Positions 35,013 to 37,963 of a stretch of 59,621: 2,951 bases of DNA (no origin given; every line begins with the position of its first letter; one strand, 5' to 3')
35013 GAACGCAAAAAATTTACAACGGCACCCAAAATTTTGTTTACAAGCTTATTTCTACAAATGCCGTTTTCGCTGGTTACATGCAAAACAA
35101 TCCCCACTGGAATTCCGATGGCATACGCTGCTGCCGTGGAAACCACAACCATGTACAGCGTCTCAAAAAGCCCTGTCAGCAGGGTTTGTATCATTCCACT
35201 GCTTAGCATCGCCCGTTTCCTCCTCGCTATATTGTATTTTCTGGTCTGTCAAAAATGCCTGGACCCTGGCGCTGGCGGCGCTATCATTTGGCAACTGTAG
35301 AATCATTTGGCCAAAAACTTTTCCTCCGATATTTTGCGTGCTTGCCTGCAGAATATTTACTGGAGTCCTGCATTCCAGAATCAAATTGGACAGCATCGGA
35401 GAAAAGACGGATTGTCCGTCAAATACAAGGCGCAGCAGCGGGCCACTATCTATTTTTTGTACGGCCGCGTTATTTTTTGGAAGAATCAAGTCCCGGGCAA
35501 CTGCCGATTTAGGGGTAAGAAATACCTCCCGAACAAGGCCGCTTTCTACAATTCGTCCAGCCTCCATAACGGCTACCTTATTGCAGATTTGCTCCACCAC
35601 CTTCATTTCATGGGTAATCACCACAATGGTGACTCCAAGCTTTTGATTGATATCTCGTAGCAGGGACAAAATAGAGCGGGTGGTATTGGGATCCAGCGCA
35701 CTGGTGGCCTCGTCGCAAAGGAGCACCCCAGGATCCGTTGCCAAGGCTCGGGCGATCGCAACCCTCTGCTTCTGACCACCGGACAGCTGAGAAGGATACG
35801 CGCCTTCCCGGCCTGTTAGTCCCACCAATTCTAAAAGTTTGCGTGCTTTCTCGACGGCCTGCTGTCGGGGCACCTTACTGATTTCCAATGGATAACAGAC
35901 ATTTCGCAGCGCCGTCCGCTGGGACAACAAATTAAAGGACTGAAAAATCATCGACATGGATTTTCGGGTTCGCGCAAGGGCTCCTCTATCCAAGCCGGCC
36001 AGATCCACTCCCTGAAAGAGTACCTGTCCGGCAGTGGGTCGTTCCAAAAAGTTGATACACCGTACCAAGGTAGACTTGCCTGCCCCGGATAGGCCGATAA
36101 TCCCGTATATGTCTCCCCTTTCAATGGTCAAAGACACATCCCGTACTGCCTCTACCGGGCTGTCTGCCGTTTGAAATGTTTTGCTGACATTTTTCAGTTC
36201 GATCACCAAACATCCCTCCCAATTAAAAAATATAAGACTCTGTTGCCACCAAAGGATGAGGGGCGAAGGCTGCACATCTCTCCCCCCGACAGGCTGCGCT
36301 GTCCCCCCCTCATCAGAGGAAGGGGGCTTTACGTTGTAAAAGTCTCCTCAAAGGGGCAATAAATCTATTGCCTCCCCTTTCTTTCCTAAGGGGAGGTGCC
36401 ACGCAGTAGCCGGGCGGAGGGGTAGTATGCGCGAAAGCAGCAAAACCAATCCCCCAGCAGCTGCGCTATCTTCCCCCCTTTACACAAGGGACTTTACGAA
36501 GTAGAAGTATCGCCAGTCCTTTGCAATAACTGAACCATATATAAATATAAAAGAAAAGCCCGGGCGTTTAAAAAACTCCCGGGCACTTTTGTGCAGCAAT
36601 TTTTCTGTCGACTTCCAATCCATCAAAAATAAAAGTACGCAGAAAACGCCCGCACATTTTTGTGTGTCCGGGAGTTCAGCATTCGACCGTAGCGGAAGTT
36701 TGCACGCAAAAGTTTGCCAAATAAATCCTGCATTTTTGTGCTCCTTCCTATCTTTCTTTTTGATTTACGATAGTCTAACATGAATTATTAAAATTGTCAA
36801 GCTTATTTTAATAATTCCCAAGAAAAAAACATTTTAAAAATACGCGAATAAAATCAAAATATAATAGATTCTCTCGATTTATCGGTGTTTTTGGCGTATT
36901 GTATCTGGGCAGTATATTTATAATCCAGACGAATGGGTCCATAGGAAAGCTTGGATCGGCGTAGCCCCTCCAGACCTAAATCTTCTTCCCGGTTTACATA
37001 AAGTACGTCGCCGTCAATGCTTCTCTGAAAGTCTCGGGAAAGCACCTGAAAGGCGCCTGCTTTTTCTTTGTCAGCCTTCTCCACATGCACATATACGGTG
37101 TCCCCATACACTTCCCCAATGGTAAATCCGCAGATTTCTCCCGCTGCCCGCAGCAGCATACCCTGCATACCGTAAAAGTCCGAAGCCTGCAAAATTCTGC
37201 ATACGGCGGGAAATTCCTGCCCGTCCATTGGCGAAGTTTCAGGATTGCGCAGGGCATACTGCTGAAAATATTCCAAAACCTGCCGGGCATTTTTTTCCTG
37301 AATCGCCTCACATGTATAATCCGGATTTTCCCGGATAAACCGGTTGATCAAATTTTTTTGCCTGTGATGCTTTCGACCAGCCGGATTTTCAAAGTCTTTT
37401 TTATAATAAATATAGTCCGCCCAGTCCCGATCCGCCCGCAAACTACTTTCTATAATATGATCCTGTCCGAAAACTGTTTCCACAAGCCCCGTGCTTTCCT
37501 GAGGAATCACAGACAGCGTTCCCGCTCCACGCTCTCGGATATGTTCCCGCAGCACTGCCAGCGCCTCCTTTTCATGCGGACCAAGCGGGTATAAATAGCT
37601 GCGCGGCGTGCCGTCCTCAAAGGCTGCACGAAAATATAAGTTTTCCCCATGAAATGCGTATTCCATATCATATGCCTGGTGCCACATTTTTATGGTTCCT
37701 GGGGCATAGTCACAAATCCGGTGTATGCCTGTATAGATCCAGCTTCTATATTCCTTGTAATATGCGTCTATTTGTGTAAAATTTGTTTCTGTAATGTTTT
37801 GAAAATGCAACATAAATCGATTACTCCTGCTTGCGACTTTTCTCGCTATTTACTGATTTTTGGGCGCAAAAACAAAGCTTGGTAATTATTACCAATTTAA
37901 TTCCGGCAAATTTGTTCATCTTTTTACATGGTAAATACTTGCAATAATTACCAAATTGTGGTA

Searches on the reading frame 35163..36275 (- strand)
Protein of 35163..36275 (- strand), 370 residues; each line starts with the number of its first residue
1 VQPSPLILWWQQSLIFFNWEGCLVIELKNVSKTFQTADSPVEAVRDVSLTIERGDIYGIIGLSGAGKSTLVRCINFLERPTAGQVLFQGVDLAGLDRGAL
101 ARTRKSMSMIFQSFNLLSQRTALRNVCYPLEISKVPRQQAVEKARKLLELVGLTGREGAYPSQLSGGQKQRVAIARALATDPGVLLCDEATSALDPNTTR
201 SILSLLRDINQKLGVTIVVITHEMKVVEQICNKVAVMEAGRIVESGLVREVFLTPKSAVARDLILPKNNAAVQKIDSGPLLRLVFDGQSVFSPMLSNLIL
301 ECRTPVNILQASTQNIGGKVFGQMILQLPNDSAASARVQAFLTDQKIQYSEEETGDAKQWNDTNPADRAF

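Call 18: search_protein_families(library=pfam, proteins=[window:35163-36275:-])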
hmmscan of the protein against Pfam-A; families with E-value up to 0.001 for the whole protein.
window:35163-36275:- (370 aa): 5 families
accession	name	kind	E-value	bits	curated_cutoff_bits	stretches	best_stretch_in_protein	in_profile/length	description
PF00005.33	ABC_tran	-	5.6e-34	118.1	25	1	45-192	2-137/137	ABC transporter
PF09383.16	NIL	-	3.6e-19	68.8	24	1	280-349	2-71/73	NIL domain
PF13304.12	AAA_21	-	8.9e-10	39.5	27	1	147-227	221-303/304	AAA domain, putative AbiEii toxin, Type IV TA system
PF02463.25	SMC_N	-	3.9e-08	33.4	40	1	148-237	121-212/220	RecF/RecN/SMC N terminal domain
PF13401.12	AAA_22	-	0.00094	19.9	27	0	57-221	8-123/130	AAA domain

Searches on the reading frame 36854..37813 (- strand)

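Call 18: search_protein_families(library=pfam, proteins=[window:36854-37813:-])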
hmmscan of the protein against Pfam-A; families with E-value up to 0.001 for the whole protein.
window:36854-37813:- (319 aa): 1 family
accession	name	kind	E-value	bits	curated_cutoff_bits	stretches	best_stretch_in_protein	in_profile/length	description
PF09924.15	LPG_synthase_C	-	1.8e-28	99.9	27.5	1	34-302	9-297/298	Phosphatidylglycerol lysyltransferase, C-terminal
